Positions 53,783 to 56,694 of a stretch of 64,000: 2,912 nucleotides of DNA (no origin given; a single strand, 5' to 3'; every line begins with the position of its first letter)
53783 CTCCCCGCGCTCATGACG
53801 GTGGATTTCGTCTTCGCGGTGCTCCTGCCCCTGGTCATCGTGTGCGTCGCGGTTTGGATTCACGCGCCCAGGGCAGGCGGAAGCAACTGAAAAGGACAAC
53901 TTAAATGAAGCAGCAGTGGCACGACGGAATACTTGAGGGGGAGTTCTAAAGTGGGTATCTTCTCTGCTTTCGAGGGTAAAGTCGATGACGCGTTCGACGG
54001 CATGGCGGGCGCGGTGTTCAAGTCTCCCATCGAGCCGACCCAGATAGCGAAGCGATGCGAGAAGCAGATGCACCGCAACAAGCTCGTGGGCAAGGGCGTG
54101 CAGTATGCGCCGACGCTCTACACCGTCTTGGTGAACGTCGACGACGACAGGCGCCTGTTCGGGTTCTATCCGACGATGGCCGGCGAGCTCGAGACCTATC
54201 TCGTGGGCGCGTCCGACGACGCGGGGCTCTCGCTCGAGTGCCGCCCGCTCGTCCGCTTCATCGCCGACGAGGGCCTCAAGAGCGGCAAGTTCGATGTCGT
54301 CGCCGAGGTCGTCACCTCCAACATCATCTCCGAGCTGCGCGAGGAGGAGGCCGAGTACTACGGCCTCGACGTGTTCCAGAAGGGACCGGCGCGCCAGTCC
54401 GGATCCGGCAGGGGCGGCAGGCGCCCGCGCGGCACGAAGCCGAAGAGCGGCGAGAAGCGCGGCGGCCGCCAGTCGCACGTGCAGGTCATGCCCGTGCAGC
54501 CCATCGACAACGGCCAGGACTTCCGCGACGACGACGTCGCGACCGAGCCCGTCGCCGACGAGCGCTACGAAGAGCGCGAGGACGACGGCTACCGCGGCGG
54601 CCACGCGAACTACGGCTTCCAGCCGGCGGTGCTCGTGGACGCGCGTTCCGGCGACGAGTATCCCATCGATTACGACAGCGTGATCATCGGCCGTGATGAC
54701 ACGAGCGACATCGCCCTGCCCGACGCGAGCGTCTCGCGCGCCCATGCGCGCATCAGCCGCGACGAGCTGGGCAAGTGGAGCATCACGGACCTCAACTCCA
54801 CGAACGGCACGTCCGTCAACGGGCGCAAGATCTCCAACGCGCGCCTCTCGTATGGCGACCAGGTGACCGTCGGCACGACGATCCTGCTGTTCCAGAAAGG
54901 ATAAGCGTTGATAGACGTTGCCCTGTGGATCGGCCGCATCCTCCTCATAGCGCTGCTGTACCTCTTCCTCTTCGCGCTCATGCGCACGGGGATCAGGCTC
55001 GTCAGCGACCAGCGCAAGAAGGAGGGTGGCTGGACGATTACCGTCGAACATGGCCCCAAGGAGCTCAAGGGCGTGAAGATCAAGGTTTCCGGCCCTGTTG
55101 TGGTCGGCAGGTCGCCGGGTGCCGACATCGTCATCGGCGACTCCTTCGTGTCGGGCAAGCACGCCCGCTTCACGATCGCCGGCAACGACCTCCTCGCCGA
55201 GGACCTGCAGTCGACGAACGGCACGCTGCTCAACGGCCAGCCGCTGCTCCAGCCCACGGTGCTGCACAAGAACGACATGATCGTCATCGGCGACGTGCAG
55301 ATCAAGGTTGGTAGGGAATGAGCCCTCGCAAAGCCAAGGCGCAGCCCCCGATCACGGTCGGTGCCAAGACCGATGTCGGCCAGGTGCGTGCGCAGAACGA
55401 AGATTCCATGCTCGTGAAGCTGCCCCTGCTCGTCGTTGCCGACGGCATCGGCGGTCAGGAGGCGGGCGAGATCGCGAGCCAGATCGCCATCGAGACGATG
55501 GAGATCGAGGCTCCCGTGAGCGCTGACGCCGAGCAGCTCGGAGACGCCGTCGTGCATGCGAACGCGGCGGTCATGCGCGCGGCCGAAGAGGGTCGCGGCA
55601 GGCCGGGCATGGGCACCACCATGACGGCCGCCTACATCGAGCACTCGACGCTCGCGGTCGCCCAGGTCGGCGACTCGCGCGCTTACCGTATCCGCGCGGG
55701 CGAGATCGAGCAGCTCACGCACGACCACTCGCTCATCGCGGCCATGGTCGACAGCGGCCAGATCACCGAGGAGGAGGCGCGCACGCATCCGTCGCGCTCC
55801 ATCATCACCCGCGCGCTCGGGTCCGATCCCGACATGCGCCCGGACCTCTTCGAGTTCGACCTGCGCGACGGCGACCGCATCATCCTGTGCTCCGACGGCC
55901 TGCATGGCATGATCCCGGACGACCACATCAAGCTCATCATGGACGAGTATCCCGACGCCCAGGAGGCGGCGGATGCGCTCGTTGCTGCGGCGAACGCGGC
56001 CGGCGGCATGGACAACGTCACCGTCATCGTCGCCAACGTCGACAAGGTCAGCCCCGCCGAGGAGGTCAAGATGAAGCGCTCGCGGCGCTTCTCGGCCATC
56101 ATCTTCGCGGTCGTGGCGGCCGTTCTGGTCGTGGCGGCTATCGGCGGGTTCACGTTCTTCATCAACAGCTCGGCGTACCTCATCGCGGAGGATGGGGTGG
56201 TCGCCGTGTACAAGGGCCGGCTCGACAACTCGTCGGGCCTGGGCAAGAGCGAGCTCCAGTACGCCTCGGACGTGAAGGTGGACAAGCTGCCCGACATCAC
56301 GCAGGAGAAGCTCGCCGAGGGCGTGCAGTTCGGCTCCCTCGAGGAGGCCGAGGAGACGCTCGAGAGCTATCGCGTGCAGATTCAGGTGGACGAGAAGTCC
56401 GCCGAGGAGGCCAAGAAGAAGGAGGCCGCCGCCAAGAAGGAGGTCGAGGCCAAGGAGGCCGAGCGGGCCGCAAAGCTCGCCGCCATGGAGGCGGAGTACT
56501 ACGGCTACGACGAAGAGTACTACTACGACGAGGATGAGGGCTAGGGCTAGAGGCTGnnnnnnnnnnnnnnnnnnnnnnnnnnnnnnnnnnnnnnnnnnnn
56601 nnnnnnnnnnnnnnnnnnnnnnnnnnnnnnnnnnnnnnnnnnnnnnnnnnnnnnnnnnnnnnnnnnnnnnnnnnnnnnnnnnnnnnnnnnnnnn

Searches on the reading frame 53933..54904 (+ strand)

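Call 59: search_protein_families(library=pfam, proteins=[window:53933-54904:+], max_evalue=0.001)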
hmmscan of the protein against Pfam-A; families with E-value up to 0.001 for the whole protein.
window:53933-54904:+ (323 aa): 3 families
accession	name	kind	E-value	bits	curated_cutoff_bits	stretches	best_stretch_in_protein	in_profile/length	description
PF00498.31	FHA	-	2.7e-21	76.2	20.7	1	250-314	1-67/67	FHA domain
PF12401.13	FhaA_N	-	1.3e-20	74.4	25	1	10-122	1-114/115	FhaA, N-terminal domain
PF16697.10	Yop-YscD_cpl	-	6.1e-18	65.3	33.2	1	238-322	7-92/94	Inner membrane component of T3SS, cytoplasmic domain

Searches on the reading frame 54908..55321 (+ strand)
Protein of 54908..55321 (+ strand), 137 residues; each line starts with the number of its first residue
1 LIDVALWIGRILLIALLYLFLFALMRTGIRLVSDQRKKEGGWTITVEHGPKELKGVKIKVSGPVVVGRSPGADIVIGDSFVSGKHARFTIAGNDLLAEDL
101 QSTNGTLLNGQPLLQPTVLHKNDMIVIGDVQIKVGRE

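Call 59: search_protein_families(library=pfam, proteins=[window:54908-55321:+], max_evalue=0.001)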
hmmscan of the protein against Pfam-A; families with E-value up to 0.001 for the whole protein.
window:54908-55321:+ (137 aa): 2 families
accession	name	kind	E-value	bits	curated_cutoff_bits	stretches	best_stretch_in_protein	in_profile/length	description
PF00498.31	FHA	-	4e-19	69.2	20.7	1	64-128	1-67/67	FHA domain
PF16697.10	Yop-YscD_cpl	-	6.5e-12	46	33.2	1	61-135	16-91/94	Inner membrane component of T3SS, cytoplasmic domain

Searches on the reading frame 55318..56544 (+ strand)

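Call 59: search_protein_families(library=pfam, proteins=[window:55318-56544:+], max_evalue=0.001)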
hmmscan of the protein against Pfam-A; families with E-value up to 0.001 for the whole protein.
window:55318-56544:+ (408 aa): 4 families
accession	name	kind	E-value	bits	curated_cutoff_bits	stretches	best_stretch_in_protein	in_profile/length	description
PF13672.11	PP2C_2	-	8.5e-13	48.8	24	1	27-200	12-179/209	Protein phosphatase 2C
PF00481.26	PP2C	-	1.3e-12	48.4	20.3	1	35-138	34-141/255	Protein phosphatase 2C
PF07228.17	SpoIIE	-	1.5e-06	28.7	25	1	166-241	104-191/192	Stage II sporulation protein E (SpoIIE)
PF08955.15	BofC_C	-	0.00017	22.1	21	1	288-351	13-72/74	BofC C-terminal domain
